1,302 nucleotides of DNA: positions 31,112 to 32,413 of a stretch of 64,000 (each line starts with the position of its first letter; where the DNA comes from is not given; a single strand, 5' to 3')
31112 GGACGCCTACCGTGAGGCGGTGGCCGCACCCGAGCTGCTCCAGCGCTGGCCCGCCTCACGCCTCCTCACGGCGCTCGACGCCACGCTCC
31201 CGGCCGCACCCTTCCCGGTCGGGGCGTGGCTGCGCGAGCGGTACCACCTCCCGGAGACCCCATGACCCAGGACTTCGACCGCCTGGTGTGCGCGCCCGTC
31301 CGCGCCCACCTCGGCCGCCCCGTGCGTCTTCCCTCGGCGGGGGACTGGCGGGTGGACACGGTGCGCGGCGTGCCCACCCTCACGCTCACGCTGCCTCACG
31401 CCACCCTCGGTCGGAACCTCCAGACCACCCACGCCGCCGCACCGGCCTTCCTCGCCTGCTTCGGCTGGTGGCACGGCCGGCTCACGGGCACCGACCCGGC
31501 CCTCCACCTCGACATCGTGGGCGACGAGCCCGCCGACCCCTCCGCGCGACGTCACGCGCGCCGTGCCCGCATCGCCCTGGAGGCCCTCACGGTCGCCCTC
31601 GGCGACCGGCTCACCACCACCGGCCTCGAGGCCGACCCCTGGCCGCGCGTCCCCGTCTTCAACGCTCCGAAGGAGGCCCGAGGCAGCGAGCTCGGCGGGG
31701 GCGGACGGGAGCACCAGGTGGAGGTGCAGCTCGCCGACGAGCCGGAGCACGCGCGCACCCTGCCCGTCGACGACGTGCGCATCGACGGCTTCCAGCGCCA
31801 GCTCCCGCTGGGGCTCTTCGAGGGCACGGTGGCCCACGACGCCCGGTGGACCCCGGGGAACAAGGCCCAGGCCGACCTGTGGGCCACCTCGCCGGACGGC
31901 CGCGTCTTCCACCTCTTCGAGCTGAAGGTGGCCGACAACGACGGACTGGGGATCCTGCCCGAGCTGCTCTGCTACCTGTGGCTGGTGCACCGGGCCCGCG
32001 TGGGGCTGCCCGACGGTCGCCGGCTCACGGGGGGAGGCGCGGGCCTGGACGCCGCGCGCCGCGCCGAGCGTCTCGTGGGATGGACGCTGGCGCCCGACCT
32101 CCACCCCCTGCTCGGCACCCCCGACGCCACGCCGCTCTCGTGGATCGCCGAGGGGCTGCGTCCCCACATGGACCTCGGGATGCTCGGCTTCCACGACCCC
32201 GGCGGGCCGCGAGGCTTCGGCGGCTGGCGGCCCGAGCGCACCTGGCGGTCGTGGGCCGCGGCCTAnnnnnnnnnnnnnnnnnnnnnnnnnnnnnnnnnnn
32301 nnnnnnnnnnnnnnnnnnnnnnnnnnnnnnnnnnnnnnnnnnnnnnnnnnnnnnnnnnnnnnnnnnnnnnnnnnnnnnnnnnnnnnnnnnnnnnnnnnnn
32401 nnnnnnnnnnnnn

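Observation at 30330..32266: Translationally coupled pair of predicted PD-(D/E)xK nuclease-fold proteins with no recognisable partner: candidate uncharacterised defence module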

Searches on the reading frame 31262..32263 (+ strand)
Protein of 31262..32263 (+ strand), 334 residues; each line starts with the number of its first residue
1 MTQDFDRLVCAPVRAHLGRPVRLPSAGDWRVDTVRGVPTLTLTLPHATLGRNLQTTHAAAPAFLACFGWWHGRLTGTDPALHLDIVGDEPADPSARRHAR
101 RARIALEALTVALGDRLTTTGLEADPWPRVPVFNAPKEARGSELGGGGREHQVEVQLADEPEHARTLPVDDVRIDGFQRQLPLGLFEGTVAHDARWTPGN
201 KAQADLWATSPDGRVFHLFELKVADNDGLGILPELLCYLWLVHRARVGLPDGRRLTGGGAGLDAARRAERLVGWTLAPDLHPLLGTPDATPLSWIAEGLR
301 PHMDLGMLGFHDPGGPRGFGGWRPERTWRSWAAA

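Call 6: search_protein_families(library=pfam, proteins=[window:31262-32263:+], max_evalue=1)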
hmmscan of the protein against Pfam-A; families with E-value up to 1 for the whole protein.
window:31262-32263:+ (334 aa): 2 families
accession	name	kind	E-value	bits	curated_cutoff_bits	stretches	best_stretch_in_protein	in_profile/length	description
PF22739.2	NA-iREase3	-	0.012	16.7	27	0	71-109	70-109/118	NACHT-associated inactive Restriction Endonuclease 2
PF05599.16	Deltaretro_Tax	-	0.16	12.9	25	1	15-79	10-74/87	Deltaretrovirus Tax protein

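Call 7: search_protein_families(library=padloc, proteins=[window:31262-32263:+], max_evalue=1)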
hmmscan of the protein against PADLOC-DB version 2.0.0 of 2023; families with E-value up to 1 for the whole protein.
window:31262-32263:+ (334 aa): 0 families

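Call 8: search_protein_families(library=ncbifam, proteins=[window:31262-32263:+], max_evalue=1)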
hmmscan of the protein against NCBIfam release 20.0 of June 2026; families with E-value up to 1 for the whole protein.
window:31262-32263:+ (334 aa): 0 families
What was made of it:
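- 31262..32266 (+): ORF2: 334-aa protein (H6732_01900) of an undescribed superfamily, with a conserved N-terminal half (about residues 1-135) and a C-terminal PD-(D/E)xK-like core. No Pfam, PADLOC or NCBIfam family (calls 6-8).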

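Call 11: find_homologous_proteins(query=window:31262-32263:+)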
Query window:31262-32263:+ (334 aa): 33 proteins with E <= 0.001 among 8000 candidates.
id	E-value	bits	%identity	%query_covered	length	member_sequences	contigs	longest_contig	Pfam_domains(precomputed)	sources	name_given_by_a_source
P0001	9.6e-227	770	100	100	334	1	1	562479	-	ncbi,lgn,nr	ncbi:MAG: hypothetical protein H6732_01900 [Alphaproteobacteria bacterium]|nr:hypothetical protein [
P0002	2.2e-146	506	69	98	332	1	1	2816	-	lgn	-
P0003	1.6e-145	503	67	99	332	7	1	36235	-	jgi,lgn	jgi:hypothetical protein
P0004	2.5e-131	456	63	100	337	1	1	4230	-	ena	-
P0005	1.0e-126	441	59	100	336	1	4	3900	-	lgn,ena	-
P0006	1.5e-125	437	61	99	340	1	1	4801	-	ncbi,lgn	-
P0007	3.0e-123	430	62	99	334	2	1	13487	-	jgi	jgi:hypothetical protein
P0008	1.1e-113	398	57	98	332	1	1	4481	-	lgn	-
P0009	6.8e-110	386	55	99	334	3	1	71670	-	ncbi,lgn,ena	-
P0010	1.0e-108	382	56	98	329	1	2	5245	-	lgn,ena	-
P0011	6.6e-108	379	56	98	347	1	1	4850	-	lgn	-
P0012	1.8e-103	364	56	97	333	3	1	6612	-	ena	-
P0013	9.7e-102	359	58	86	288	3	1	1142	-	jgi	jgi:hypothetical protein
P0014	3.3e-101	357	55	96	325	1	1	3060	-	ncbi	-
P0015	5.6e-101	356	55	96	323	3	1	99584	-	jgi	-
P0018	1.9e-100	355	55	96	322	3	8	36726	-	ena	-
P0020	2.5e-98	348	53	93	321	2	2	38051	-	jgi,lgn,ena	-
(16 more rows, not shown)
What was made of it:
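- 31262..32266 (+): 33 close homologues (call 11).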

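Call 28: find_encoding_contigs(protein=P0001, flank=10000, max_places=3)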
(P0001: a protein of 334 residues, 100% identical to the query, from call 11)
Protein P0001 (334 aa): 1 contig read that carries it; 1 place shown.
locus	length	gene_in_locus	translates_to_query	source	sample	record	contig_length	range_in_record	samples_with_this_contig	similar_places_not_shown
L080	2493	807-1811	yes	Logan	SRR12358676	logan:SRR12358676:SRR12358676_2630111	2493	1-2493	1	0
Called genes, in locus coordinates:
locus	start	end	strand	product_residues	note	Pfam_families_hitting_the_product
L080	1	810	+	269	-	?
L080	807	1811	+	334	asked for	-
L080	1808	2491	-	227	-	?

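Call 29: find_encoding_contigs(protein=P0015, flank=10000, max_places=3)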
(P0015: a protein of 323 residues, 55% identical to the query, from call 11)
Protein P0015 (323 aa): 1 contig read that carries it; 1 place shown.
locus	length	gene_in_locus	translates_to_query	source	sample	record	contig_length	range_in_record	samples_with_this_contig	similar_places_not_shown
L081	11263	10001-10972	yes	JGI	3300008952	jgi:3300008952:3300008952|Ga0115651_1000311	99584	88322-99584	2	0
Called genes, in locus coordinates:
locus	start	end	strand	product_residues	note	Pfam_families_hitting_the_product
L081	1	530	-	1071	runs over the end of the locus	PF00805:Pentapeptide (weak), PF13576:Pentapeptide_3 (faint), PF13599:Pentapeptide_4 (faint), PF00805:Pentapeptide (weak), PF13428:TPR_14 (faint), PF13424:TPR_12 (faint), PF13432:TPR_16 (faint), PF14559:TPR_19 (faint), +4 more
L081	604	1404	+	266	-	-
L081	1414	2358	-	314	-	PF01073:3Beta_HSD, PF01370:Epimerase, PF04321:RmlD_sub_bind, PF07993:NAD_binding_4, PF16363:GDP_Man_Dehyd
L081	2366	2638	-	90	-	PF03319:EutN_CcmL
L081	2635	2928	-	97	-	PF03319:EutN_CcmL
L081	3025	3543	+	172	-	-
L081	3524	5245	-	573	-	-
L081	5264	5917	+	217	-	PF01625:PMSR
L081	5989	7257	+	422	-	PF00589:Phage_integrase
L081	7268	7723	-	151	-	-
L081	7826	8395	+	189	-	-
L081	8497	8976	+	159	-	-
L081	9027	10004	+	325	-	PF22558:REase-ARP, PF20796:PDDEXK_13 (weak)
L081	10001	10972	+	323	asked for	-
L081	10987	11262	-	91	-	?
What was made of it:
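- In L081 an integrase lies upstream (call 29). An integrase lies about 1.8 kb upstream in L081 (call 29).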

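Call 31: find_encoding_contigs(protein=P0009, flank=10000, max_places=2)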
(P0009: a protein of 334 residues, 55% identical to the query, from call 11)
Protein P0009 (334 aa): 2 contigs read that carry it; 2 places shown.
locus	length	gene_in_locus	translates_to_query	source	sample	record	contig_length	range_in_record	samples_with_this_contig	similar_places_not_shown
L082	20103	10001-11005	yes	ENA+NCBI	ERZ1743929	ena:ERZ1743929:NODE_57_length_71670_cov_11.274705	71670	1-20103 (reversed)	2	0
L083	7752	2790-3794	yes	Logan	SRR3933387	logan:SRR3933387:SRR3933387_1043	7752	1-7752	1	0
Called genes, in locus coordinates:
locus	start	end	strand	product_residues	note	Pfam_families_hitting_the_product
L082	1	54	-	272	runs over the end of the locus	PF00005:ABC_tran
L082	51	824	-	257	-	PF02405:MlaE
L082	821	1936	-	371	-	PF01168:Ala_racemase_N, PF00842:Ala_racemase_C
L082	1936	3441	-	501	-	-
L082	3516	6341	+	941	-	PF26549:Tricorn_N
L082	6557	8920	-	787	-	PF01751:Toprim, PF01131:Topoisom_bac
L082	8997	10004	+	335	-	PF22558:REase-ARP, PF20796:PDDEXK_13 (weak)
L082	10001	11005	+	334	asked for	-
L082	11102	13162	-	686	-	PF09848:SLFN-g3_helicase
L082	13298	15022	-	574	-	PF00145:DNA_methylase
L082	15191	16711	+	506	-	PF13589:HATPase_c_3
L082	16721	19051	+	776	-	PF10593:Z1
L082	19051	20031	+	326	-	PF14390:DUF4420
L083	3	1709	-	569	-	?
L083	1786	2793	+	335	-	PF22558:REase-ARP, PF20796:PDDEXK_13 (weak)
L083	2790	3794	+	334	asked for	-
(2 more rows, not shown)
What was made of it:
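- In L082 the pair sits next to an SLFN-type helicase, Dcm, HATPase_c_3, Z1 and DUF4420 (call 31).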

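Call 32: find_encoding_contigs(protein=P0003, flank=10000, max_places=2)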
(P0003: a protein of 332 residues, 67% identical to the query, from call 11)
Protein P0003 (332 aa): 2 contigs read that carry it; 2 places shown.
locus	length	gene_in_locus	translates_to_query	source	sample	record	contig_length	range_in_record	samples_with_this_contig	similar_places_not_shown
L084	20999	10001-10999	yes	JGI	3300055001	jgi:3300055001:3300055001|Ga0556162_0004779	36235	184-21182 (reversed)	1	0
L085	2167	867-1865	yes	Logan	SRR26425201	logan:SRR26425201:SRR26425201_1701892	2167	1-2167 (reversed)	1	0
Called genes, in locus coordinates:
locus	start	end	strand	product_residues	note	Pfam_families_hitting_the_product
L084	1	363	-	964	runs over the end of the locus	PF02310:B12-binding, PF04055:Radical_SAM (faint)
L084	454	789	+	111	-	-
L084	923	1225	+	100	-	PF22558:REase-ARP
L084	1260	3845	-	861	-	PF04851:ResIII (faint), PF00271:Helicase_C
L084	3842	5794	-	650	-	-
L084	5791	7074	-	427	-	-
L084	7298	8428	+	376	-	-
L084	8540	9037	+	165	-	-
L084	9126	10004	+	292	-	PF20796:PDDEXK_13 (weak), PF22558:REase-ARP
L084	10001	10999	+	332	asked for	-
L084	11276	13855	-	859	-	PF04851:ResIII (faint), PF00271:Helicase_C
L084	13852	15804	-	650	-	-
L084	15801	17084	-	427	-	-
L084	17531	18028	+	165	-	-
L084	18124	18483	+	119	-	-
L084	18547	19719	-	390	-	PF00158:Sigma54_activat, PF14532:Sigma54_activ_2, PF25213:HVO_A0261_N (faint), PF09339:HTH_IclR (faint), PF07728:AAA_5, PF01978:TrmB (faint), PF25601:AAA_lid_14, PF12802:MarR_2 (faint), +3 more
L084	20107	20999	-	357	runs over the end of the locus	?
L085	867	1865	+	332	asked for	-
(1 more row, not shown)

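Call 33: predict_structure(alignment_id=A1)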
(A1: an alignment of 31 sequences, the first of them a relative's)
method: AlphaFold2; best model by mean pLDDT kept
length: 334 residues; sequences in the alignment: 31
mean_pLDDT: 94.1   pTM: 0.93
mean pLDDT of the five models: 94.1, 93.9, 93.7, 92.8, 92.3
residues with pLDDT >= 90: 295; 70-90: 27; 50-70: 11; < 50: 1
segments of 3 or more residues with pLDDT < 50: none
pLDDT, mean of each block of 10 residues (from residue 1): 90 96 96 97 98 96 99 98 98 97 98 98 95 81 69 94 92 92 95 90 93 97 91 98 98 96 97 97 96 98 97 89 96 71
secondary structure, 60 per line:
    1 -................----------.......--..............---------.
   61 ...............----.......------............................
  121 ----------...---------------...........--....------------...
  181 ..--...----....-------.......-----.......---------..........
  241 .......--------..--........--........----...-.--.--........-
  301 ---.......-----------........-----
elements in order: H2-17 E28-34 E37-45 H46-50 H60-75 E80-86 H93-116 E117-120 E131-133 H149-159 H162-165 E178-182 E185-187 E203-209 E215-221 H231-247 H260-267 E270-277 H292-299 E304-310 E322-329
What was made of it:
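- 31262..32266 (+): AlphaFold model with pLDDT 94.1 and pTM 0.93 (call 33).
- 31709..31963 (+): ORF2 predicted active site: E150 (31709-31711), E154 (31721-31723), D205 (31874-31876), E220 (31919-31921), K222 (31925-31927), E234 (31961-31963). They map to helix 149-159, strand 203-209, strand 215-221 and helix 231-247 of the model (call 33).
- On PD-(D/E)xK nuclease superfamily (ORF2): DSSP of the pLDDT 94.1 model gives H149-159 (E150, E154), E178-187, E203-209 (D205), E215-221 (E220, K222), H231-247 (E234) and E270-277 (call 33).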

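Call 36: fold_search(model_id=the predicted structure, library=pdb)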
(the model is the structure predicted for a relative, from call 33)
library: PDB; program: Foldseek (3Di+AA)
matches with E <= 10: 554; with E <= 0.001: 0
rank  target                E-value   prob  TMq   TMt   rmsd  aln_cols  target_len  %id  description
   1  9wuf                  7.2e-02  0.05  0.12  0.04  23.6       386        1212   10  Cryo-EM structure of Upx (released 2026-02-11)
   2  1h79                  1.1e-01  0.04  0.14  0.09  22.2       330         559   11  STRUCTURAL BASIS FOR ALLOSTERIC SUBSTRATE SPECIFICITY REGULATION IN CLASS III RIBONUCLEOTIDE REDUCTASES: NRDD IN COMPLEX (released 2002-03-28)
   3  6v39_c                1.2e-01  0.38  0.15  0.21  11.3       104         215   12  Cryo-EM structure of the Acinetobacter baumannii Ribosome: 70S with P-site tRNA (released 2020-02-05)
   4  8whx_d                1.4e-01  0.35  0.14  0.21  11.1       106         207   14  Cryo- EM structure of Mycobacterium smegmatis 70S ribosome and RafH. (released 2024-02-28)
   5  6p7u_B                1.4e-01  0.08  0.18  0.15  20.3       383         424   12  CRYSTAL STRUCTURE OF THE CARBOXYLTRANSFERASE SUBUNIT OF ACC (ACCD6) IN COMPLEX WITH INHIBITOR QUIZALOFOP-P FROM MYCOBA (released 2020-06-10)
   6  8uu6_c                1.5e-01  0.28  0.14  0.21  11.6       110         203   14  Cryo-EM structure of the ratcheted Listeria innocua 70S ribosome in complex with p/E-tRNA (structure II-A) (released 2024-02-28)
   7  8cdr_g                1.7e-01  0.54  0.16  0.24  10.1       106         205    8  Translocation intermediate 2 (TI-2) of 80S S. cerevisiae ribosome with ligands and eEF2 in the presence of sordarin (released 2023-09-20)
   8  1wh9_MODEL_1_A        1.7e-01  0.44  0.15  0.39   7.6        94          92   12  Solution structure of the KH domain of human ribosomal protein S3 (released 2004-11-28)
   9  5zeb_c                1.7e-01  0.35  0.14  0.21  11.6       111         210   14  M. Smegmatis P/P state 70S ribosome structure (released 2018-09-26)
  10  5ird_MODEL_1_A        1.8e-01  0.25  0.12  0.27   8.4        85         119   16  Solution structure of Rv1466 from Mycobacterium tuberculosis, a protein associated with [Fe-S] complex assembl (released 2016-05-25)
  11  8ih8_A                1.9e-01  0.38  0.17  0.35   6.1       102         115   16  anti-sigmaF factor and Anti-sigmaF factor antagonist complex(usfx-RsfB) (released 2024-02-28)
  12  9fny_AC               2.1e-01  0.35  0.15  0.22  10.5       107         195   10  PF30S-PF30S dimer mediated by aRDF from P. furiosus (Structure I) (released 2025-01-15)
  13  5el4_22               2.2e-01  0.23  0.13  0.20  11.7       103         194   14  Structure of T. thermophilus 70S ribosome complex with mRNA and tRNALys in the A-site with a U-U mismatch in the firs (released 2016-01-27)
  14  6qnz_B                2.2e-01  0.15  0.20  0.13  14.8       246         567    8  Crystal structure of the site-specific DNA nickase N.BspD6I E418A Mutant (released 2020-03-04)
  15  5jp9_B                2.3e-01  0.04  0.13  0.14  18.6       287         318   14  Crystal Structure of cytidine monophosphate hydroxymethylase MilA with dCMP (released 2017-03-15)
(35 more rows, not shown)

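Call 38: search_solved_structures(query=A1, max_evalue=1)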
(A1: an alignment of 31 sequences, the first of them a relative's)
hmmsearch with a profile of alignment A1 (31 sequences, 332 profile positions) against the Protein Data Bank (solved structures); distinct sequences matched with E-value up to 1: 1.
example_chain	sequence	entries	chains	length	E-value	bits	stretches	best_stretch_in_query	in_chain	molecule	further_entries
9oqa_A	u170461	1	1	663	0.85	11.9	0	106-201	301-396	Autotransporter domain-containing protein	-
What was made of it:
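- On PD-(D/E)xK nuclease superfamily (ORF2): No PDB sequence hit (call 38).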

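Call 49: find_encoding_contigs(protein=P0020, flank=10000, max_places=2)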
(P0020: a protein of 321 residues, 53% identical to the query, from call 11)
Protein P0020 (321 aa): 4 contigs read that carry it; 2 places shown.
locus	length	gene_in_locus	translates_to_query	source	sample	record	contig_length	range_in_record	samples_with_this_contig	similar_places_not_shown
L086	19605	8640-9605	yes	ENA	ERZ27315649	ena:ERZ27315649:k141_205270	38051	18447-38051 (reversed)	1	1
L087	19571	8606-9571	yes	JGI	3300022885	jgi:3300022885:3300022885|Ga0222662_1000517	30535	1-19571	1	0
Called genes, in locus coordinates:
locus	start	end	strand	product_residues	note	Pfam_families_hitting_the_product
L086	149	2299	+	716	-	PF00270:DEAD, PF04851:ResIII, PF18766:SWI2_SNF2, PF00271:Helicase_C, PF11907:DUF3427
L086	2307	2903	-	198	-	-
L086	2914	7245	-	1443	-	PF01230:HIT, PF11969:DcpS_C, PF04851:ResIII, PF00270:DEAD, PF18766:SWI2_SNF2, PF00271:Helicase_C, PF00717:Peptidase_S24 (weak)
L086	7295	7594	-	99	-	-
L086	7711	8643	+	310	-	PF22558:REase-ARP, PF20796:PDDEXK_13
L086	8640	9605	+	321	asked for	-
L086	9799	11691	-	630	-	-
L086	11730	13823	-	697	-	-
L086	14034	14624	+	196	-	PF00132:Hexapep (weak)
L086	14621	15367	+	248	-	PF00106:adh_short, PF08659:KR, PF13561:adh_short_C2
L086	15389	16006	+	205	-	PF02397:Bac_transf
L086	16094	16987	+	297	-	-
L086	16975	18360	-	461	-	PF12706:Lactamase_B_2 (weak)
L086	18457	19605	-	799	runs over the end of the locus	PF02517:Rce1-like, PF20154:LNT_N, PF00795:CN_hydrolase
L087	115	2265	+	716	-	PF00270:DEAD, PF04851:ResIII, PF18766:SWI2_SNF2, PF00271:Helicase_C, PF11907:DUF3427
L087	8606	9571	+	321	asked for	-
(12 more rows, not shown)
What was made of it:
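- In L086 it sits near a DUF3427 helicase and a HIT-helicase-S24 protein (call 49). A DUF3427 helicase lies about 5.4 kb upstream of the pair in L086 (call 49).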

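Call 50: find_encoding_contigs(protein=P0018, flank=10000, max_places=2)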
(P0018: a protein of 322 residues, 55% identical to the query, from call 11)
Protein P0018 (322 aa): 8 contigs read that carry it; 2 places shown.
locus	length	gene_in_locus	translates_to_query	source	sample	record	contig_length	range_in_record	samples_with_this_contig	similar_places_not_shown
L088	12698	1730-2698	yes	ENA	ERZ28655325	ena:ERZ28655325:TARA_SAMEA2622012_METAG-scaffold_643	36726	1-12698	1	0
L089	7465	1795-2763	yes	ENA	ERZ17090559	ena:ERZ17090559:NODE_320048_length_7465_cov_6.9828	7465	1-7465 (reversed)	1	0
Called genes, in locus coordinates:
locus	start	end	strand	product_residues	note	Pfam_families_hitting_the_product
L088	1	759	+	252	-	?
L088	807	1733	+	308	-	PF22558:REase-ARP, PF20796:PDDEXK_13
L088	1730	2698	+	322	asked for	-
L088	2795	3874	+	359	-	-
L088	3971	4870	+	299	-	-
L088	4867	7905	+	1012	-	PF00069:Pkinase, PF07714:PK_Tyr_Ser-Thr, PF25173:Beta-prop_WDR3_1st (faint), PF23381:Beta-prop_IFT122_1st, PF24817:WD40_WDHD1_1st (weak), PF25174:Beta-prop_THOC3, PF25175:Beta-prop_WDR5, PF00400:WD40, +4 more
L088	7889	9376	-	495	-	PF09992:NAGPA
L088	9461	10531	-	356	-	PF00724:Oxidored_FMN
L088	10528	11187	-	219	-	PF01522:Polysacc_deac_1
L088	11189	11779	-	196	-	PF00903:Glyoxalase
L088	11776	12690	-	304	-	PF01557:FAA_hydrolase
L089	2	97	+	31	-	?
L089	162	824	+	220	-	PF01872:RibD_C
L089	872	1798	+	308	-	PF22558:REase-ARP, PF20796:PDDEXK_13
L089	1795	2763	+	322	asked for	-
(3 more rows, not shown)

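Call 56: search_protein_representatives(alignment_id=A1)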
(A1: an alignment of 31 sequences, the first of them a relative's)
Query: 31 sequences, 332 profile positions. Proteins with E-value up to 0.001 (for the whole library): 809; up to 1e-10: 543; up to 1e-30: 68. The best 150 are listed.
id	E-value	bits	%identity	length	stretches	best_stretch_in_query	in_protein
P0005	6.4e-153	525.1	-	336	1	2-331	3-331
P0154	1.6e-123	428.5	-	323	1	5-329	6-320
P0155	8.3e-119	413.0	-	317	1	3-330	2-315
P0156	7.4e-117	406.6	-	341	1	2-330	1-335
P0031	8.3e-114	396.6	-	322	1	2-328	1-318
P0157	3.6e-102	358.3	-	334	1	4-317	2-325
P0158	5.5e-100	351.2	-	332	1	3-322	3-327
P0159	1.2e-98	346.7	-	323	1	6-329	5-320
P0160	4.6e-96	338.3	-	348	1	14-323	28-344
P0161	4.6e-92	325.1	-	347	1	2-314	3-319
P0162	7.3e-88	311.3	-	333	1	2-315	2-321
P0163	2.2e-87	309.7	-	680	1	3-310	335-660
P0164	3.3e-87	309.2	-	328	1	14-312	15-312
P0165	3.7e-86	305.7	-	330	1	8-309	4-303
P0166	4.3e-86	305.5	-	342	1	2-330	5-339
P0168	3.3e-85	302.5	-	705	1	2-310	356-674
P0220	8.3e-30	120.5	-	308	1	6-286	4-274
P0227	2.6e-27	112.2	-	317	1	10-286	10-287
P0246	2.1e-24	102.7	-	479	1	35-303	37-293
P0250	4.6e-24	101.6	-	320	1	8-316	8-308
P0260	1.8e-23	99.6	-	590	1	36-314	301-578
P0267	3.1e-23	98.9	-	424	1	17-313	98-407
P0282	3.4e-22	95.4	-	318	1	5-287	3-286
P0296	1.9e-21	93.0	-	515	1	36-285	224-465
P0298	3.7e-21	92.0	-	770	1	49-296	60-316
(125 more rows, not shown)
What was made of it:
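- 31262..32266 (+): 809 representative clusters at E<=1e-3 (call 56).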
